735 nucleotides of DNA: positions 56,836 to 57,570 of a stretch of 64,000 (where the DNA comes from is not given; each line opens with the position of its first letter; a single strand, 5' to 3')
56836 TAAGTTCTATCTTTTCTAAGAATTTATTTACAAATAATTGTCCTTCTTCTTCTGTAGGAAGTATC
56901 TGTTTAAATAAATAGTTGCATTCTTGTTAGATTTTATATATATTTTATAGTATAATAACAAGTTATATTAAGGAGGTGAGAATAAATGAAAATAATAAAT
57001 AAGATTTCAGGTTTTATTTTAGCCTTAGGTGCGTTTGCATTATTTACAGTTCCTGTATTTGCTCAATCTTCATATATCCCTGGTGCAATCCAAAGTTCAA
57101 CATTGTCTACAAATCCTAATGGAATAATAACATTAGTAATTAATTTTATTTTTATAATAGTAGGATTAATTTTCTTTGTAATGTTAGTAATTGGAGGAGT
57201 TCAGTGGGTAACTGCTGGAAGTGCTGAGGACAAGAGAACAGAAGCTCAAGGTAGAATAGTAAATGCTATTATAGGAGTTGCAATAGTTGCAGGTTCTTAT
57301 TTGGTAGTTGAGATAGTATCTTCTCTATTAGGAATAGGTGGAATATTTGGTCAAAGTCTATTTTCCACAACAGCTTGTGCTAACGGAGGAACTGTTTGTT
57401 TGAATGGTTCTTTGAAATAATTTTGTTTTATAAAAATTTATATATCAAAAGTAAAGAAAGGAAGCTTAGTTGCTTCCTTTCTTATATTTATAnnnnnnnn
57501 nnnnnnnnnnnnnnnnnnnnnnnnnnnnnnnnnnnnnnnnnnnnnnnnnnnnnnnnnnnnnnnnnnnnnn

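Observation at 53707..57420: Array of seven VirB2/TrbC-like pilin paralogs with hypervariable N-terminal ectodomains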

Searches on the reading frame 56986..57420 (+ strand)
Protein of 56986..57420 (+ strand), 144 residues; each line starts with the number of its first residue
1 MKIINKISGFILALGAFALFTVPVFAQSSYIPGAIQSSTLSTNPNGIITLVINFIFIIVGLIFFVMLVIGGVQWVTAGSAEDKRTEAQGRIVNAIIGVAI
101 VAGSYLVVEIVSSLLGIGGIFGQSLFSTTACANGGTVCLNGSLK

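Call 3: search_protein_families(library=pfam, proteins=[window:56986-57420:+], max_evalue=1)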
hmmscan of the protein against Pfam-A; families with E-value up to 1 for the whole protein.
window:56986-57420:+ (144 aa): 5 families
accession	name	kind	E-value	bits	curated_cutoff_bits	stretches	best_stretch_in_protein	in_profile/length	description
PF18895.5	T4SS_pilin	-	3e-10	40.5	26.6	1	43-103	4-63/71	Type IV secretion system pilin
PF19607.4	DUF6112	-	0.0041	17.3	25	1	48-106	16-75/88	Family of unknown function (DUF6112)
PF16894.10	DUF5084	-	0.18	12.7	27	1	6-66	19-80/130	Domain of unknown function (DUF5084)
PF07219.19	HemY_N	-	0.19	12.3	31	1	36-98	8-70/107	HemY protein N-terminus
PF18303.6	Saf_2TM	-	0.36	11.1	29.5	0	15-63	38-85/152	SAVED-fused 2TM effector domain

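Call 4: search_protein_families(library=ncbifam, proteins=[window:56986-57420:+], max_evalue=1)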
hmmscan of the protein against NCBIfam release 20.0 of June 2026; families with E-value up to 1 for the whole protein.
window:56986-57420:+ (144 aa): 4 families
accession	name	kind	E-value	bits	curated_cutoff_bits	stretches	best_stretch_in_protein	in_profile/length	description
NF045849.1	ICE_MMCAP2_0565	equivalog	0.023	14.4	40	1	47-113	9-78/80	Mbov_0395 family pilin-like conjugal transfer protein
NF008566.0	PRK11513.1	equivalog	0.069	12.9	170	1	47-95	85-133/176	cytochrome b561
NF006283.1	PRK08455.1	equivalog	0.081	12.6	187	1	54-88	19-53/182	flagellar basal body-associated protein FliL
NF038392.1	div_DrpB_YedR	equivalog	0.28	11.5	50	1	45-108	9-74/86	cell division protein DrpB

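Call 16: find_encoding_contigs(protein=window:56986-57420:+, flank=10000, max_places=6)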
Protein window:56986-57420:+ (144 aa): 16 contigs read that carry it; 6 places shown.
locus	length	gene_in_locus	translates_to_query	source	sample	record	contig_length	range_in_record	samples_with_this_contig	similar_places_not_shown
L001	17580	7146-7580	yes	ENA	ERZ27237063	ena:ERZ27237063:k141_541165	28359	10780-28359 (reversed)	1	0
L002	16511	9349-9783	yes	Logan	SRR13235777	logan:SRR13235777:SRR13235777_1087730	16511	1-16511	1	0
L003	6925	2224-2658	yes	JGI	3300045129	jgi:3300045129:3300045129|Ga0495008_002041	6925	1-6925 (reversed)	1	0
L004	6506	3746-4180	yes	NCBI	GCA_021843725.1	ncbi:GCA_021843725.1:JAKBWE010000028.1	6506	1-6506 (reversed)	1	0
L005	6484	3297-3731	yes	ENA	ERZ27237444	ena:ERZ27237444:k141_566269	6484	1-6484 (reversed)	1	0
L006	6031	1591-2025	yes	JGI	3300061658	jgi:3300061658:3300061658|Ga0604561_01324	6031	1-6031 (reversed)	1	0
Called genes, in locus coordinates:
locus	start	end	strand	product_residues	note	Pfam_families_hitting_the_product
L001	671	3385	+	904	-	PF00580:UvrD-helicase, PF01443:Viral_helicase1 (faint), PF13086:AAA_11 (faint), PF13087:AAA_12 (faint), PF13245:AAA_19, PF13361:UvrD_C, PF12705:PDDEXK_1, PF01930:Cas_Cas4 (weak), +1 more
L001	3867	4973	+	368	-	PF18895:T4SS_pilin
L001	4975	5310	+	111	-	PF18895:T4SS_pilin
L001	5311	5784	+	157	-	-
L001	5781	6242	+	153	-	PF18895:T4SS_pilin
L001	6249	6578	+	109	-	PF18895:T4SS_pilin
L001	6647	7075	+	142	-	PF18895:T4SS_pilin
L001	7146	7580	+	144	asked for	PF18895:T4SS_pilin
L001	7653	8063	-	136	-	PF27746:Small_heat_shock_put (faint), PF00011:HSP20, PF17886:ArsA_HSP20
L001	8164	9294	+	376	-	PF00149:Metallophos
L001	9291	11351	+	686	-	PF02463:SMC_N (weak), PF13175:AAA_15, PF13476:AAA_23 (weak), PF13514:AAA_27 (weak)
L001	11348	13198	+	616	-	PF08486:SpoIID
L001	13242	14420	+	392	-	-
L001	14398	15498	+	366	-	-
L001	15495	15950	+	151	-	PF01668:SmpB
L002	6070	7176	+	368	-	PF18895:T4SS_pilin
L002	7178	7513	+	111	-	PF18895:T4SS_pilin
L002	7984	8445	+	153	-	PF18895:T4SS_pilin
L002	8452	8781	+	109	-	PF18895:T4SS_pilin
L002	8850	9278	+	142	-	PF18895:T4SS_pilin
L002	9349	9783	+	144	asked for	PF18895:T4SS_pilin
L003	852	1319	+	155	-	PF18895:T4SS_pilin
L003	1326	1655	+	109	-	PF18895:T4SS_pilin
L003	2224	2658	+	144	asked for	PF18895:T4SS_pilin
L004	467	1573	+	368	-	PF18895:T4SS_pilin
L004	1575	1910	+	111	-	PF18895:T4SS_pilin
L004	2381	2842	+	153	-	PF18895:T4SS_pilin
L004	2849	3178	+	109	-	PF18895:T4SS_pilin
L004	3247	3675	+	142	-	PF18895:T4SS_pilin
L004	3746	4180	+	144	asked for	PF18895:T4SS_pilin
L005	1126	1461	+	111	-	PF18895:T4SS_pilin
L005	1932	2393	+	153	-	PF18895:T4SS_pilin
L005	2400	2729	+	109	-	PF18895:T4SS_pilin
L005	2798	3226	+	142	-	PF18895:T4SS_pilin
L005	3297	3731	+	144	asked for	PF18895:T4SS_pilin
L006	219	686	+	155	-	PF18895:T4SS_pilin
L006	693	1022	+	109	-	PF18895:T4SS_pilin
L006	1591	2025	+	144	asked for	PF18895:T4SS_pilin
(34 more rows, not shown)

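Call 30: find_homologous_proteins(query=window:56986-57420:+, max_evalue=0.001)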
Query window:56986-57420:+ (144 aa): 13 proteins with E <= 0.001 among 101 candidates.
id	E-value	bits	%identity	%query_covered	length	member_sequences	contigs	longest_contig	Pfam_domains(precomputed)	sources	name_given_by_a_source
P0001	1.4e-80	286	100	100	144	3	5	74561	PF18895.6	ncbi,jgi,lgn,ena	jgi:hypothetical protein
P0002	4.2e-60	219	76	100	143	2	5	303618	PF18895.6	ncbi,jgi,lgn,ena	jgi:hypothetical protein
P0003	2.2e-57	211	78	99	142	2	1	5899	PF18895.6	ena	-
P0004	2.2e-54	201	75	97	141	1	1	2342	PF18895.6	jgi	-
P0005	2.9e-54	201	75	99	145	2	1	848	PF18895.6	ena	-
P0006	2.9e-50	188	69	99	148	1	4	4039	PF18895.6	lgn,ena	-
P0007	7.3e-50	186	69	99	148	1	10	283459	PF18895.6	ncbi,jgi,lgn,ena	jgi:hypothetical protein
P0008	7.7e-50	186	69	99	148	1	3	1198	PF18895.6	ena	-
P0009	3.3e-49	184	68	99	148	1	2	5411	PF18895.6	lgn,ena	-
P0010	7.6e-47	177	67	99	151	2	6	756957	PF18895.6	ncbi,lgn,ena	-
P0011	2.7e-39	152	56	99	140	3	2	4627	PF18895.6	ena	-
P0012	1.7e-36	143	62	84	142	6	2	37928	PF18895.6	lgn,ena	-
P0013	1.2e-34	137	55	82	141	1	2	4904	PF18895.6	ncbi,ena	-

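Call 31: find_encoding_contigs(protein=P0010, flank=10000, max_places=2)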
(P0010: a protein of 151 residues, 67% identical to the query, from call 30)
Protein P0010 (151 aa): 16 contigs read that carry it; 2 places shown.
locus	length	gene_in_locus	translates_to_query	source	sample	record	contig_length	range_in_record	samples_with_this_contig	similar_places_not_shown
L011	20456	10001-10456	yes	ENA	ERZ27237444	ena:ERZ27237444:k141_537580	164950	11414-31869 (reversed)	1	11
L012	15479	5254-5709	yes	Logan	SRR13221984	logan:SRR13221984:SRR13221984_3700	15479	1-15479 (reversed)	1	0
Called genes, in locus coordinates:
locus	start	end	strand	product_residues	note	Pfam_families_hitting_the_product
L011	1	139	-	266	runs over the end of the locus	PF00535:Glycos_transf_2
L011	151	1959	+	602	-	PF03023:MurJ, PF01554:MatE (weak)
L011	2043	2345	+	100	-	PF00166:Cpn10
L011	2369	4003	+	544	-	PF00118:Cpn60_TCP1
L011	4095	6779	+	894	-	PF00580:UvrD-helicase, PF01443:Viral_helicase1 (faint), PF13086:AAA_11, PF13087:AAA_12 (faint), PF13245:AAA_19, PF13361:UvrD_C, PF12705:PDDEXK_1, PF01930:Cas_Cas4 (weak), +1 more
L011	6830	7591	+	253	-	PF18895:T4SS_pilin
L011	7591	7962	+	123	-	PF18895:T4SS_pilin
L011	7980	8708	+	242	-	-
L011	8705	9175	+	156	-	PF18895:T4SS_pilin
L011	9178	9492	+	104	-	PF18895:T4SS_pilin (weak)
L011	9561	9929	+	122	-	PF18895:T4SS_pilin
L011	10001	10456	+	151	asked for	PF18895:T4SS_pilin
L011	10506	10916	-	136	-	PF27746:Small_heat_shock_put (weak), PF00011:HSP20, PF17886:ArsA_HSP20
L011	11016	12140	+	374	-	PF00149:Metallophos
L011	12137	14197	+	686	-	PF02463:SMC_N (weak), PF13476:AAA_23, PF13514:AAA_27 (weak), PF13304:AAA_21 (faint)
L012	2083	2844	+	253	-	PF18895:T4SS_pilin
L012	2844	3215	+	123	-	PF18895:T4SS_pilin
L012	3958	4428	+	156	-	PF18895:T4SS_pilin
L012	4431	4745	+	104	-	PF18895:T4SS_pilin (weak)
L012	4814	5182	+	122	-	PF18895:T4SS_pilin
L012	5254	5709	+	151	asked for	PF18895:T4SS_pilin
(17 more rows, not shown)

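Call 32: find_encoding_contigs(protein=P0002, flank=10000, max_places=2)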
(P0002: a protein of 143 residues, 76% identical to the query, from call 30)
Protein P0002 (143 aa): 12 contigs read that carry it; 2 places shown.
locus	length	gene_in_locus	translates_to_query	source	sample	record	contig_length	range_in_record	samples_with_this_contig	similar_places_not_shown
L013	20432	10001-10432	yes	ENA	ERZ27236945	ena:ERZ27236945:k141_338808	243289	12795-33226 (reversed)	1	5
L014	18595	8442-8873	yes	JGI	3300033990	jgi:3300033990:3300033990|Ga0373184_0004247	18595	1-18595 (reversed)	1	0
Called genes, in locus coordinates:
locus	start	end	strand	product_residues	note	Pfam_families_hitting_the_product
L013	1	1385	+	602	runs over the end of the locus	PF03023:MurJ, PF01554:MatE (weak)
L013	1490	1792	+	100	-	PF00166:Cpn10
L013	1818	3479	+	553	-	PF00118:Cpn60_TCP1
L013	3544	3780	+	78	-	-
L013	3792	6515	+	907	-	PF00580:UvrD-helicase, PF01443:Viral_helicase1 (faint), PF13087:AAA_12 (faint), PF13245:AAA_19, PF13361:UvrD_C, PF13538:UvrD_C_2 (faint), PF12705:PDDEXK_1, PF01930:Cas_Cas4 (weak)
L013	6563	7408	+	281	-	PF18895:T4SS_pilin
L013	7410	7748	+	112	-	PF18895:T4SS_pilin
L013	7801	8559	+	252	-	PF18895:T4SS_pilin (weak)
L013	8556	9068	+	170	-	PF18895:T4SS_pilin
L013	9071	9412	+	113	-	PF18895:T4SS_pilin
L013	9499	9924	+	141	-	PF18895:T4SS_pilin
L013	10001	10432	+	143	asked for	PF18895:T4SS_pilin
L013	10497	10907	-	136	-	PF27746:Small_heat_shock_put (weak), PF00011:HSP20, PF17886:ArsA_HSP20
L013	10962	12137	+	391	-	PF00149:Metallophos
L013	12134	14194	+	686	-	PF02463:SMC_N (faint), PF13476:AAA_23 (faint), PF13514:AAA_27 (weak)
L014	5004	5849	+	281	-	PF18895:T4SS_pilin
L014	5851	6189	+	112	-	PF18895:T4SS_pilin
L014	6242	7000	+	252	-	PF18895:T4SS_pilin (weak)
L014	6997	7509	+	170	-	PF18895:T4SS_pilin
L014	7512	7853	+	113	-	PF18895:T4SS_pilin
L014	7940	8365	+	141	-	PF18895:T4SS_pilin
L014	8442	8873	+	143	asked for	PF18895:T4SS_pilin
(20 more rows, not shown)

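Call 33: find_encoding_contigs(protein=P0007, flank=10000, max_places=2)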
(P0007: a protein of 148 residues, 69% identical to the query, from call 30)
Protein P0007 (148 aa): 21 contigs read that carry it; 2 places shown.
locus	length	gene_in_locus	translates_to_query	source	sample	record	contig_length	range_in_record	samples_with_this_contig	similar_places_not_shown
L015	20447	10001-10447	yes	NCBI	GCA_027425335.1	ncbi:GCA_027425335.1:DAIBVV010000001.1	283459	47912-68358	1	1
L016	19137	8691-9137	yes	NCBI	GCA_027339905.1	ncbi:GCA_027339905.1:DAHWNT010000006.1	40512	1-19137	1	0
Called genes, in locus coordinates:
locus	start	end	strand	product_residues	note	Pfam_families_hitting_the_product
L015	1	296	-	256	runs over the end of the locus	PF00535:Glycos_transf_2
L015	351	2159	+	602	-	PF03023:MurJ, PF01554:MatE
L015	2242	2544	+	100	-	PF00166:Cpn10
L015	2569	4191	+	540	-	PF00118:Cpn60_TCP1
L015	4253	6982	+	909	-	PF00580:UvrD-helicase, PF01443:Viral_helicase1 (faint), PF13087:AAA_12 (faint), PF13245:AAA_19, PF13361:UvrD_C, PF13538:UvrD_C_2 (faint), PF12705:PDDEXK_1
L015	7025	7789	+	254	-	PF18895:T4SS_pilin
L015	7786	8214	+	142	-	PF18895:T4SS_pilin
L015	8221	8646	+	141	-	PF18895:T4SS_pilin (faint)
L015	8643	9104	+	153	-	PF18895:T4SS_pilin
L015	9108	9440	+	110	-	PF18895:T4SS_pilin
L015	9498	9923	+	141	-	PF04956:TrbC (weak), PF18895:T4SS_pilin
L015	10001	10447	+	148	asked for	PF18895:T4SS_pilin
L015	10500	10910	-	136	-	PF00011:HSP20, PF17886:ArsA_HSP20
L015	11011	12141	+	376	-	PF00149:Metallophos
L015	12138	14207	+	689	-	PF02463:SMC_N (weak), PF13175:AAA_15 (weak), PF13514:AAA_27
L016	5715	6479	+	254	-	PF18895:T4SS_pilin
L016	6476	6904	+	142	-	PF18895:T4SS_pilin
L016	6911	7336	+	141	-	PF18895:T4SS_pilin (faint)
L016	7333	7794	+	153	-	PF18895:T4SS_pilin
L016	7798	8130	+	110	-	PF18895:T4SS_pilin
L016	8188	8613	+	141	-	PF04956:TrbC (weak), PF18895:T4SS_pilin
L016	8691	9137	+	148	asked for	PF18895:T4SS_pilin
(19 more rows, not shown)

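Call 40: search_solved_structures(query=A2, max_evalue=10, show_alignments=2)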
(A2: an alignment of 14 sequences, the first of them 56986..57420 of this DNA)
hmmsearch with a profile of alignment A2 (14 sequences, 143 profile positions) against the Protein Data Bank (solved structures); distinct sequences matched with E-value up to 10: 0.

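Call 44: predict_structure(alignment_id=A2)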
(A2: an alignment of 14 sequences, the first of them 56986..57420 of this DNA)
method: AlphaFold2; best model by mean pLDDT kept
length: 144 residues; sequences in the alignment: 14
mean_pLDDT: 64.5   pTM: 0.42
mean pLDDT of the five models: 64.5, 63.5, 57.1, 56.0, 55.9
residues with pLDDT >= 90: 1; 70-90: 63; 50-70: 31; < 50: 49
segments of 3 or more residues with pLDDT < 50: 22-42, 118-127, 129-132, 134-144
pLDDT, mean of each block of 10 residues (from residue 1): 57 59 42 44 60 83 88 80 81 87 81 54 47 48 42
secondary structure, 60 per line:
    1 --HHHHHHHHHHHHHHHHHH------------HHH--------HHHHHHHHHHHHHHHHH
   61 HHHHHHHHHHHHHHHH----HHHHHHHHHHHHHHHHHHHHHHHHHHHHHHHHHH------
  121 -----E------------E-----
elements in order: H3-20 H44-76 H81-114

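Call 46: fold_search(model_id=the predicted structure, library=pdb)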
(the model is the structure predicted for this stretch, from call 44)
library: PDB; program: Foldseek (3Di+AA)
matches with E <= 10: 59; with E <= 0.001: 0
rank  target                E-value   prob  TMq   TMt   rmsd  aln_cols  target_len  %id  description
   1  9vub_A                2.2e+00  0.51  0.46  0.19  10.9       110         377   13  channel C complex with 3 (released 2026-03-11)
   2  8tt3_H                2.5e+00  0.69  0.29  0.18   1.7        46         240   17  S. thermodepolymerans KpsM-KpsE in Glycolipid 2 state with rigid body fitted KpsT (released 2024-04-17)
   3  9vub_C                3.0e+00  0.41  0.46  0.19  10.9       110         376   13  channel C complex with 3 (released 2026-03-11)
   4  8d06_A                3.2e+00  0.77  0.34  0.73   1.3        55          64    7  Hallucinated C3 protein assembly HALC3_104 (released 2022-09-28)
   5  2q73_D                3.2e+00  0.51  0.31  0.54   7.6        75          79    9  Crystal structure of iMazG from Vibrio DAT 722: Ctag-iMazG (P41212) (released 2007-10-09)
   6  6czq_B                3.6e+00  0.38  0.32  0.46   5.7        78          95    9  A V-to-F substitution in SK2 channels causes Ca2+ hypersensitivity and improves locomotion in a C. elegans ALS model (released 2018-08-01)
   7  5jje_B                3.6e+00  0.16  0.29  0.53   4.4        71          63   24  Structure of the SRII/HtrII Complex in I212121 space group ("U" shape) (released 2017-02-15)
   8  4wwb                  4.0e+00  0.69  0.39  0.49   2.1        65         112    9  High-resolution structure of the Ni-bound form of the Y135F mutant of C. metallidurans CnrXs (released 2015-02-11)
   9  6s7t_H                4.0e+00  0.12  0.21  0.26   5.2        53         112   21  Cryo-EM structure of human oligosaccharyltransferase complex OST-B (released 2019-12-18)
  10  1ijp_MODEL_1_A        4.3e+00  0.13  0.25  0.38   4.7        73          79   14  Solution Structure of Ala20Pro/Pro64Ala substituted subunit c of Escherichia coli ATP synthase (released 2002-03-27)
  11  6h2f_J                4.6e+00  0.11  0.21  0.10   5.1        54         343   22  Structure of the pre-pore AhlB of the tripartite alpha-pore forming toxin, AHL, from Aeromonas hydrophila. (released 2019-07-10)
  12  8d06_J                4.9e+00  0.54  0.32  0.66   2.0        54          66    7  Hallucinated C3 protein assembly HALC3_104 (released 2022-09-28)
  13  4o93_A                4.9e+00  0.10  0.27  0.39  11.2       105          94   19  Crystal structure of Thermus thermophilis transhydrogeanse domain II dimer (released 2014-12-31)
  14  7a0g_BBB              5.2e+00  0.07  0.16  0.07   9.3        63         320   19  Structure of the SmhB pore of the tripartite alpha-pore forming toxin, Smh, from Serratia marcescens. (released 2021-03-31)
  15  8j0n_D                5.2e+00  0.04  0.20  0.19  16.6       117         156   14  cryo-EM structure of human EMC (released 2024-04-03)
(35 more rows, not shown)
